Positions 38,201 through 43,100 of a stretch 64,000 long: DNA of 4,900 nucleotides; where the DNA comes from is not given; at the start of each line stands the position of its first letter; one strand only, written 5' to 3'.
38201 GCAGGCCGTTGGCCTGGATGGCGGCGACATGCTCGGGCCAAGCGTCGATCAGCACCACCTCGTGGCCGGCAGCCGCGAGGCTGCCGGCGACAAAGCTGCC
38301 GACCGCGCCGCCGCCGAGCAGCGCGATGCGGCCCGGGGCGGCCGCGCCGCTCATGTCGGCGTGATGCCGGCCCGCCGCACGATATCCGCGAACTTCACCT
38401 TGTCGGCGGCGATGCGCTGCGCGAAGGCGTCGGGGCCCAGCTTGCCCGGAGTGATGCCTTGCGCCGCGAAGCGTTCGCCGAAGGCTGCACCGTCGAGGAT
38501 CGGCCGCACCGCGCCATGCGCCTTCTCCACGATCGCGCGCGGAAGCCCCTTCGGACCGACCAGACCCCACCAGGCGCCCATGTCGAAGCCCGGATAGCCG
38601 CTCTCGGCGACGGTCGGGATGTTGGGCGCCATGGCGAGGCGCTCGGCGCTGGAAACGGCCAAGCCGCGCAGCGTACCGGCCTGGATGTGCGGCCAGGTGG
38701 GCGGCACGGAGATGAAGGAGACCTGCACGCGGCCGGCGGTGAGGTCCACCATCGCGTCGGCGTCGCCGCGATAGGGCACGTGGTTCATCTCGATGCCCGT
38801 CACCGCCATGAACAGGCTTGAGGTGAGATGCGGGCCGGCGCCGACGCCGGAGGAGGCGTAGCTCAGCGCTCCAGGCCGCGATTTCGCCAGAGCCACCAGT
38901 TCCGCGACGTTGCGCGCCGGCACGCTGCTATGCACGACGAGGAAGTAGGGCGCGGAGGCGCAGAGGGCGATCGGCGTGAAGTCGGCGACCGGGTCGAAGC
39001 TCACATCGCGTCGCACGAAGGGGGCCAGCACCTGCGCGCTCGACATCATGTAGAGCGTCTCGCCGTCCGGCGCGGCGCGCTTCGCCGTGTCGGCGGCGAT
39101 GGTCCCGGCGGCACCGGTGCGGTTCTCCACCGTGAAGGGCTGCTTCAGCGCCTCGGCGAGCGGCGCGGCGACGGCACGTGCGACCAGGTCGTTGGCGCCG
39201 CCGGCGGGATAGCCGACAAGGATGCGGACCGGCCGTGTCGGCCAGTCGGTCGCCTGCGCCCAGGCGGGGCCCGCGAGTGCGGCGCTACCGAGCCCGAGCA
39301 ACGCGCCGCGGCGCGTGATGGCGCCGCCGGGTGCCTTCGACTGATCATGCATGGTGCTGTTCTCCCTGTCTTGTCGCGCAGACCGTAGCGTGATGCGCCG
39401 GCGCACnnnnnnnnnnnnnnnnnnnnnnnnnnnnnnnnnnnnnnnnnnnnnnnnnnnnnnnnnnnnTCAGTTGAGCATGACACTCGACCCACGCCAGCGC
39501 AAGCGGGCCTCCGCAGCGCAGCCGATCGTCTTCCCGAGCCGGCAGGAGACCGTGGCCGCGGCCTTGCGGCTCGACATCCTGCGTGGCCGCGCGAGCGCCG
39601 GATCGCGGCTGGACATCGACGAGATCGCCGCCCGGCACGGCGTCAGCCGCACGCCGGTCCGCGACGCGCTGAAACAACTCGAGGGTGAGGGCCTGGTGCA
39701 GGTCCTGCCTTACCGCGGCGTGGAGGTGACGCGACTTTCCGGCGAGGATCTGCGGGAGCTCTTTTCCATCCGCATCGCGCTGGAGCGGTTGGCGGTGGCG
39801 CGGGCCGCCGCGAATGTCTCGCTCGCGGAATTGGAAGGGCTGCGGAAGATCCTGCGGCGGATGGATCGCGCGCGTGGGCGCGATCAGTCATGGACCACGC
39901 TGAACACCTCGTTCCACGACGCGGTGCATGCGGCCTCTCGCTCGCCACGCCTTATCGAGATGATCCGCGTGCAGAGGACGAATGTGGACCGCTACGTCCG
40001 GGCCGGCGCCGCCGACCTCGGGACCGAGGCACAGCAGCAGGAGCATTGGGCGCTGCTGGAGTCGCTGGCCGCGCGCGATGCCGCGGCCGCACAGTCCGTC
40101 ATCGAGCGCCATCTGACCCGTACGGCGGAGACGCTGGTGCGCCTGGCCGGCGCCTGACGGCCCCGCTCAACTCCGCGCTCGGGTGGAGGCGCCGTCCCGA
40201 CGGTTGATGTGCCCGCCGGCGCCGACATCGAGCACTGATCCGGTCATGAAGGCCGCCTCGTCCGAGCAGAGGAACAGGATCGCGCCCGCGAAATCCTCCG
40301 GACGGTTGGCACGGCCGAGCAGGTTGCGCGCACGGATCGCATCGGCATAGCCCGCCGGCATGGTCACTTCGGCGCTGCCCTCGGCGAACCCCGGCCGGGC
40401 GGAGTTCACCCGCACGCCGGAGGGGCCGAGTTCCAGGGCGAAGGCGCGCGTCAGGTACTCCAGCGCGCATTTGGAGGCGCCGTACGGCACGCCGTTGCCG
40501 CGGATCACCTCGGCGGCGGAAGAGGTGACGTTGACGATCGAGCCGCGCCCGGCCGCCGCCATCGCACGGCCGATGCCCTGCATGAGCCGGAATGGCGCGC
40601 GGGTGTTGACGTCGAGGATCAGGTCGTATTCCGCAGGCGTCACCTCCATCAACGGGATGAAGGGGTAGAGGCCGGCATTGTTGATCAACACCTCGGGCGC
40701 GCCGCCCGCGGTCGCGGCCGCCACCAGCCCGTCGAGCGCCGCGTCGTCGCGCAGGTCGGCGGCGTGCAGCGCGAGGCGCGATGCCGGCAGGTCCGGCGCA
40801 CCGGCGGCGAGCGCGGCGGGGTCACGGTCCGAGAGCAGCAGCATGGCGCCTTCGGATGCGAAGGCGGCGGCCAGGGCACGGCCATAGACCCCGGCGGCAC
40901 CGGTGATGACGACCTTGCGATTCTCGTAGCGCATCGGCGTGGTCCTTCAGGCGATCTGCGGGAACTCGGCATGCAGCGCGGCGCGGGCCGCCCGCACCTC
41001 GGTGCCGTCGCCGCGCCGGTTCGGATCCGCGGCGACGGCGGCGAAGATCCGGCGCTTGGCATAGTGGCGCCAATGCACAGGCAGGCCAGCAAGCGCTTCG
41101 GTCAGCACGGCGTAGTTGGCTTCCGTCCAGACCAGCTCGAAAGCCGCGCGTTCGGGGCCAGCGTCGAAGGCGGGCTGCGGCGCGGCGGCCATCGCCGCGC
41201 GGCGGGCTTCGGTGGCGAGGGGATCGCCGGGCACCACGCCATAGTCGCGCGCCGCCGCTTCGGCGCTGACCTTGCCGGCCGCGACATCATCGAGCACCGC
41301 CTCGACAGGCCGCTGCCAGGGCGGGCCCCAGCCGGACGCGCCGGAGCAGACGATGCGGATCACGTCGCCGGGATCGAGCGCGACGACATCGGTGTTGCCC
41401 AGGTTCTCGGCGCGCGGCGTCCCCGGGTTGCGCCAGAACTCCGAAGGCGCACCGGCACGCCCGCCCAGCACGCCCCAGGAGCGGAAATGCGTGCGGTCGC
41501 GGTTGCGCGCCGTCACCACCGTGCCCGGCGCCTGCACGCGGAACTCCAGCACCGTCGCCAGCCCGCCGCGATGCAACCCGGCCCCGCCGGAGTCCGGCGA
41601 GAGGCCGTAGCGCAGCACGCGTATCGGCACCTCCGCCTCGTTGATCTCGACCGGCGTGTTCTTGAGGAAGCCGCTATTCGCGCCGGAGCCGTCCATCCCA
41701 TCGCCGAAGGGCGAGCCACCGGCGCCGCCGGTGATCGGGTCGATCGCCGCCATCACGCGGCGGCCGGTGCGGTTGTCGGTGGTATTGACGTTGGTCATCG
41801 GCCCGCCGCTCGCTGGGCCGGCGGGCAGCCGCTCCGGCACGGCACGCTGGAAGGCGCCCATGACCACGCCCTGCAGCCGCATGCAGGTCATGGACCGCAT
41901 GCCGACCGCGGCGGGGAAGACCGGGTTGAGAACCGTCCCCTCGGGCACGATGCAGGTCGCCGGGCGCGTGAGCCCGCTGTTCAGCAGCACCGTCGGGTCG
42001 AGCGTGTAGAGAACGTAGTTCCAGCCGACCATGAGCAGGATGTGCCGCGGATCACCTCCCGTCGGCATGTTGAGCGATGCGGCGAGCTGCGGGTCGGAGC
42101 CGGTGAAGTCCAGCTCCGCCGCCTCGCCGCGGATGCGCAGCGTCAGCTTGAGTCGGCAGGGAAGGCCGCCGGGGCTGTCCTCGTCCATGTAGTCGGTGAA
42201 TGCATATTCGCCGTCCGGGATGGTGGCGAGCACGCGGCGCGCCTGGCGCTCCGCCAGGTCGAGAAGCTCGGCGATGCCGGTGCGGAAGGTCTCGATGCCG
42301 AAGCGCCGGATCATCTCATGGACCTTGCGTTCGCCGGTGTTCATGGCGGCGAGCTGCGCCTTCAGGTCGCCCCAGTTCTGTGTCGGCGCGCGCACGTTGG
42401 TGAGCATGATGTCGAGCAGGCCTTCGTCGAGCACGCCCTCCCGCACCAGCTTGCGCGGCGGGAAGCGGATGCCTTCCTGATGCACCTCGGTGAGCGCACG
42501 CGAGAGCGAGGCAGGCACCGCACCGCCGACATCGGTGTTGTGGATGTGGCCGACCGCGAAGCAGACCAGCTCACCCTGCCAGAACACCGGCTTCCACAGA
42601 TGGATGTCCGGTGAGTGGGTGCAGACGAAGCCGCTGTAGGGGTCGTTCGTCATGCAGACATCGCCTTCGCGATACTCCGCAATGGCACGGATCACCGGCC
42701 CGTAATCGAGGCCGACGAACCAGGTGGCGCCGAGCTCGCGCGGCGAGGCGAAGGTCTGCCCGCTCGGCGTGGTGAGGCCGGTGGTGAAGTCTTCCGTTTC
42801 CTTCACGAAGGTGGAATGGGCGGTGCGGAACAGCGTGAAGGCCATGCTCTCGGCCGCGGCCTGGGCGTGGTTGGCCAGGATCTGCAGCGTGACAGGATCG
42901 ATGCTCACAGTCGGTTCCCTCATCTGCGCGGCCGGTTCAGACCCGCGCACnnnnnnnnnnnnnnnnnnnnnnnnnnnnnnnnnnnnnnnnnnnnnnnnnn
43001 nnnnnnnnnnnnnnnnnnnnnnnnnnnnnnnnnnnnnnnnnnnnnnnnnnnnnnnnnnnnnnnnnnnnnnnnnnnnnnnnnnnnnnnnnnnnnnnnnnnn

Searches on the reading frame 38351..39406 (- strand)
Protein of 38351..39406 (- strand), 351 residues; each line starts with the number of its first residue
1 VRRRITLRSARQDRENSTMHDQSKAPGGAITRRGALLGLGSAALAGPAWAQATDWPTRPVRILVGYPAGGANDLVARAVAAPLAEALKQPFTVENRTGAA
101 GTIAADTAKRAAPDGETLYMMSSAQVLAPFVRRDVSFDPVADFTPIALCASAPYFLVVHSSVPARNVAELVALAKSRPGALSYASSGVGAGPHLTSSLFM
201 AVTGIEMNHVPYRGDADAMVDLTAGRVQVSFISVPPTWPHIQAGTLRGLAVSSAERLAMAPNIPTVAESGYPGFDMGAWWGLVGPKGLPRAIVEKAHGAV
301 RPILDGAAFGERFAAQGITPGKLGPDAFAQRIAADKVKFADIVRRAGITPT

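Call 41: search_protein_families(library=pfam, proteins=[window:38351-39406:-], max_evalue=0.001)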
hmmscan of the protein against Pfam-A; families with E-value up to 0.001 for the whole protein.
window:38351-39406:- (351 aa): 1 family
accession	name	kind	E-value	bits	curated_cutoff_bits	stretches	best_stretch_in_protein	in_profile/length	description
PF03401.19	TctC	-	3.8e-65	220.6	27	1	75-345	1-271/274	Tripartite tricarboxylate transporter family receptor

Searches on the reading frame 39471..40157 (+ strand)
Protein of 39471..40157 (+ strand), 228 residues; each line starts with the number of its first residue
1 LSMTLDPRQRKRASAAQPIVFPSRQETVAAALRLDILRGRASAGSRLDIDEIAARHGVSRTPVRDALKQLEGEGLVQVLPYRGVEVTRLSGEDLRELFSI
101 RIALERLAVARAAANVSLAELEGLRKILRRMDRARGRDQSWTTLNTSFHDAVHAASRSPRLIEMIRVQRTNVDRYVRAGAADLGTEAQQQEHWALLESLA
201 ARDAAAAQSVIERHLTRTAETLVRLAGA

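Call 44: search_protein_families(library=pfam, proteins=[window:39471-40157:+], max_evalue=0.001)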
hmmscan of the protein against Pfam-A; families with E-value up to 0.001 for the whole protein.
window:39471-40157:+ (228 aa): 4 families
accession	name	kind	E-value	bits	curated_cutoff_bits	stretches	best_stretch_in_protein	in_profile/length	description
PF07729.17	FCD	-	5.2e-22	79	24.3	1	96-216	1-124/125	FCD domain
PF00392.27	GntR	-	1.6e-16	60.2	27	1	25-86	2-64/64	Bacterial regulatory proteins, gntR family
PF01978.25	TrmB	-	0.00039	20.6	25.6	0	47-79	23-55/68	Sugar-specific transcriptional regulator TrmB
PF13412.12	HTH_24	-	0.00082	19.3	21.9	0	46-77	17-48/48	Winged helix-turn-helix DNA-binding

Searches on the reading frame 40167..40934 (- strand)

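Call 44: search_protein_families(library=pfam, proteins=[window:40167-40934:-], max_evalue=0.001)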
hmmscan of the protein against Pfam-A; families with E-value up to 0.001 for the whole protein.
window:40167-40934:- (255 aa): 3 families
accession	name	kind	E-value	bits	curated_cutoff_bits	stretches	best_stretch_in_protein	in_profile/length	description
PF13561.12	adh_short_C2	-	1.6e-45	156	27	1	17-241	8-235/236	Enoyl-(Acyl carrier protein) reductase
PF00106.31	adh_short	-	9e-36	123.6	26.6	1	7-185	2-183/195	short chain dehydrogenase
PF01370.27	Epimerase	-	5e-08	33.1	20.9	1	8-170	1-161/240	NAD dependent epimerase/dehydratase family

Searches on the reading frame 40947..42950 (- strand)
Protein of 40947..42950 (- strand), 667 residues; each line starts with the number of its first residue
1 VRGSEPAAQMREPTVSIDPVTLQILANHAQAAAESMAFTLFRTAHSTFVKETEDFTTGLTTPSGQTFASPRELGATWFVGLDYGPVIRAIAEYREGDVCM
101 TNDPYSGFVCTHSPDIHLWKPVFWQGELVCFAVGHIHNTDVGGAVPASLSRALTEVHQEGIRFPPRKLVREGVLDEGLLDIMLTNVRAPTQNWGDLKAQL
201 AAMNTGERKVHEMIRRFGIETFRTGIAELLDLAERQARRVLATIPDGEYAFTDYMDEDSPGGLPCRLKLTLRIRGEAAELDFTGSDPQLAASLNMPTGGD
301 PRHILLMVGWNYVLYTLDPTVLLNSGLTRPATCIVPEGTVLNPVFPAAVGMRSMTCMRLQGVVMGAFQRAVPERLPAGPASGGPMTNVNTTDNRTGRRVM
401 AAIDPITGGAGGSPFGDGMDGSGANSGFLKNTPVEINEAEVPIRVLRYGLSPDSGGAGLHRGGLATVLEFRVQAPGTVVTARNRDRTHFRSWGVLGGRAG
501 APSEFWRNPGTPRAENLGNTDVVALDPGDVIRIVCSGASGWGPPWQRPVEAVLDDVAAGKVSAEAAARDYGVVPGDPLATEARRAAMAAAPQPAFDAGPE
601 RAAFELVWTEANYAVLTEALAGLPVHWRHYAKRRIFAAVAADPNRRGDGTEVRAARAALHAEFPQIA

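Call 44: search_protein_families(library=pfam, proteins=[window:40947-42950:-], max_evalue=0.001)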
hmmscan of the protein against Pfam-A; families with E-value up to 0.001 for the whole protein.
window:40947-42950:- (667 aa): 1 family
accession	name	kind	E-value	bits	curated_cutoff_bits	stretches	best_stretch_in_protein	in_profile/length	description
PF02538.19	Hydantoinase_B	-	9e-149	496.7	26.8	1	18-544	1-519/519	Hydantoinase B/oxoprolinase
